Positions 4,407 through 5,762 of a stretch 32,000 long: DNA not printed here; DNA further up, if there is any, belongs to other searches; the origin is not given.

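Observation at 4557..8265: Translationally coupled SNF2 helicase + SWIM zinc-finger pair immediately outside the island junction: candidate uncharacterised two-gene DNA-targeting module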

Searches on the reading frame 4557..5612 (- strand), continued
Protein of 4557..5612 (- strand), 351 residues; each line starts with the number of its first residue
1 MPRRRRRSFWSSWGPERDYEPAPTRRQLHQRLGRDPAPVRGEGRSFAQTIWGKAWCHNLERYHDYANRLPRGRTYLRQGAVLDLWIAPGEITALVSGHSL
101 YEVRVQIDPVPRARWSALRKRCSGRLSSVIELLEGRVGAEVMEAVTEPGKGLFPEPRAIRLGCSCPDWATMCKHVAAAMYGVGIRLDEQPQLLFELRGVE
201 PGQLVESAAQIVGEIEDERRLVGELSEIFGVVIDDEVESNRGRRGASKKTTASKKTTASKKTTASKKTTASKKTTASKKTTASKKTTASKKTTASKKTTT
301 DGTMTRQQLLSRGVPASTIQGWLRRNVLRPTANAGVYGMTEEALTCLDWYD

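Call 61: fold_search(model_id=the predicted structure, library=pdb)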
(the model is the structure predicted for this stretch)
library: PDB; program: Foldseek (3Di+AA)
matches with E <= 10: 148; with E <= 0.001: 0
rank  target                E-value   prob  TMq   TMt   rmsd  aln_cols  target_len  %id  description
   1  9rwz_N                3.6e-01  0.51  0.18  0.07  16.9       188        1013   16  ZSWIM8-CUL3 complex bound to AGO2-miR-7-CYRANO (released 2026-03-18)
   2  1xmm_C                9.3e-01  0.13  0.14  0.16   8.0        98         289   12  Structure of human Dcps bound to m7GDP (released 2005-03-22)
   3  4mb7                  1.2e+00  0.25  0.07  0.09   1.9        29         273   17  Crystal Structure of a viral DNA glycosylase (released 2013-10-30)
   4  5x6r_A                1.2e+00  0.02  0.07  0.07  18.2       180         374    9  Crystal structure of Saccharomyces cerevisiae KMO in complex with Ro 61-8048 (released 2018-02-21)
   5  9l4l_A                1.3e+00  0.69  0.11  0.05   3.7        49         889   22  Structure of human SCMCcore complex contain NLRP2 (released 2025-10-01)
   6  9rwz_M                1.5e+00  0.15  0.13  0.05   5.2        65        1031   22  ZSWIM8-CUL3 complex bound to AGO2-miR-7-CYRANO (released 2026-03-18)
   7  3ucs_A                1.9e+00  0.41  0.12  0.35   3.8        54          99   20  Crystal structure of the complex between CBPA J-domain and CBPM (released 2013-07-03)
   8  3viu                  2.0e+00  0.01  0.07  0.04  18.4       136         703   18  Crystal structure of PurL from thermus thermophilus (released 2012-01-18)
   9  1st0_B                2.3e+00  0.05  0.11  0.13   9.4        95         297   13  Structure of DcpS bound to m7GpppG (released 2004-04-13)
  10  3bl7_B                2.5e+00  0.08  0.13  0.15   8.6        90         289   10  Synthetic Gene Encoded DcpS bound to inhibitor DG156844 (released 2008-10-21)
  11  9dvi_S                3.0e+00  0.28  0.12  0.43   5.3        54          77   15  Hetero-hexameric Hsp70-Hsp40-DafA complex (released 2025-10-22)
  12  6v8m_A                3.0e+00  0.06  0.10  0.21   8.7        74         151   14  Crystal structure of Ara h 8.0201 (released 2020-12-16)
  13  3i1a_A                3.0e+00  0.03  0.06  0.06  10.2        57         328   12  Crystal Structure of apo Spectinomycin Phosphotransferase, APH(9)-Ia (released 2010-01-19)
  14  1vfr_A                3.0e+00  0.02  0.10  0.15  13.1       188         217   10  THE MAJOR NAD(P)H:FMN OXIDOREDUCTASE FROM VIBRIO FISCHERI (released 1999-02-16)
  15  4nf9_A                3.2e+00  0.10  0.09  0.14   4.7        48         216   19  Structure of the Knl1/Nsl1 complex (released 2014-03-19)
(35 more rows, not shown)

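Call 72: search_protein_families(library=pfam, alignment_id=A3, max_evalue=0.00001)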
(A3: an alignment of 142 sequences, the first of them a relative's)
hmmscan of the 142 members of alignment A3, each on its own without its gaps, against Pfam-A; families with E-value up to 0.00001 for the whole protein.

A. member 1, L003:6388-7062:- (224 aa): 1 family
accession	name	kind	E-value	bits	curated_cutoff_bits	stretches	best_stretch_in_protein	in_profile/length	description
PF13737.12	DDE_Tnp_1_5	-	1.2e-13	51.9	28.1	1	53-134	15-95/112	Transposase DDE domain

B. families by the number of members that match (of 142 scanned): 122 families (the first 25 are shown)
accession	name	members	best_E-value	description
PF13245.12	AAA_19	3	1.5e-48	AAA domain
PF13538.12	UvrD_C_2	3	6.7e-20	UvrD-like helicase C-terminal domain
PF13230.11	GATase_4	2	7e-102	Glutamine amidotransferases class-II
PF13604.12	AAA_30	2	2.3e-42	AAA domain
PF14490.11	HHH_RecD2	2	1.3e-35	ATP-dependent RecD2 DNA helicase HHH domain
PF00069.31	Pkinase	2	8.9e-32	Protein kinase domain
PF13358.12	DDE_3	2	1.3e-24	DDE superfamily endonuclease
PF07714.23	PK_Tyr_Ser-Thr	2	5.5e-23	Protein tyrosine and serine/threonine kinase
PF23139.1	OB_YrrC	2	9.6e-23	ATP-dependent DNA helicase YrrC, OB-fold domain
PF18335.7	SH3_13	2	4.8e-21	ATP-dependent RecD-like DNA helicase SH3 domain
PF13565.12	HTH_32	2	1.1e-17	Homeodomain-like domain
PF14520.12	HHH_5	2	7.2e-15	Helix-hairpin-helix domain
PF13551.12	HTH_29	2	3.4e-14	Winged helix-turn helix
PF13384.12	HTH_23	2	9.8e-12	Homeodomain-like domain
PF13518.12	HTH_28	2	2.9e-11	Helix-turn-helix domain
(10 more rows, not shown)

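Call 74: search_protein_families(library=padloc, alignment_id=A3, max_evalue=1e-10)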
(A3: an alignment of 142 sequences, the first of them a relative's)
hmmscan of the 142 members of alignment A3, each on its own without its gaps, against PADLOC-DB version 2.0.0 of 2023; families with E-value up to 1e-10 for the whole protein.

A. member 1, L003:6388-7062:- (224 aa): 0 families

B. families by the number of members that match (of 142 scanned): 112 families (the first 25 are shown)
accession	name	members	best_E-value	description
PDLC01734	typeIV_RecD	2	1.1e-71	RecD_0_IVD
PDLC02265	AbiEi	2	2.2e-65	AbiEi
PDLC02283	AbiEi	2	1.7e-62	AbiEi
PDLC05065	PDC-S68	2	7.3e-52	-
PDLC05064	PDC-S68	2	6.3e-51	-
PDLC04061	PD-T4-6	2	7.2e-51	-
PDLC04042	PD-T4-6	2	2.9e-50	-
PDLC04138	mad6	2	4.3e-48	mads_6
PDLC05066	PDC-S68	2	7.5e-48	-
PDLC01148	RecD_like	2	1.2e-46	RecD/Tra ATPase fused to N-terminal HHH domain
PDLC04060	PD-T4-6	2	1.4e-46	-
PDLC04053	PD-T4-6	2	4.5e-45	-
PDLC02225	AbiEi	2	1.2e-43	AbiEi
PDLC04039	PD-T4-6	2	9.7e-43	-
PDLC04043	PD-T4-6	2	6.6e-42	-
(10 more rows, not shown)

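Call 89: search_protein_representatives(alignment_id=A1)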
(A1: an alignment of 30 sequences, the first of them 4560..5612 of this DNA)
Query: 30 sequences, 328 profile positions. Proteins with E-value up to 0.001 (for the whole library): 7390; up to 1e-10: 5102; up to 1e-30: 2046. The best 150 are listed.
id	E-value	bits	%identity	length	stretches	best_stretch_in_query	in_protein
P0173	2.9e-132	457.3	-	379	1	2-264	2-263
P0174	9.3e-132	455.7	-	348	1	4-279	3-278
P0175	1.1e-131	455.4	-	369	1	2-300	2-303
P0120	6.1e-131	453.0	-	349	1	1-279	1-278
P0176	3.3e-125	434.1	-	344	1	6-280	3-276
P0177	1.3e-123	428.9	-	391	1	6-305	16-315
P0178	2.5e-122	424.7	-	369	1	6-290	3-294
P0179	2.0e-121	421.7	-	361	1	2-300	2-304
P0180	4.4e-121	420.6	-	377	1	8-320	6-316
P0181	7.6e-121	419.8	-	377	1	1-306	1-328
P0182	4.4e-120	417.3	-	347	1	6-279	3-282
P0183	5.3e-120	417.0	-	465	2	1-283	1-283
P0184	3.5e-119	414.3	-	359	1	7-314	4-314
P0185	4.6e-119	413.9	-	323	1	1-312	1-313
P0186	7.2e-118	410.0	-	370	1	5-306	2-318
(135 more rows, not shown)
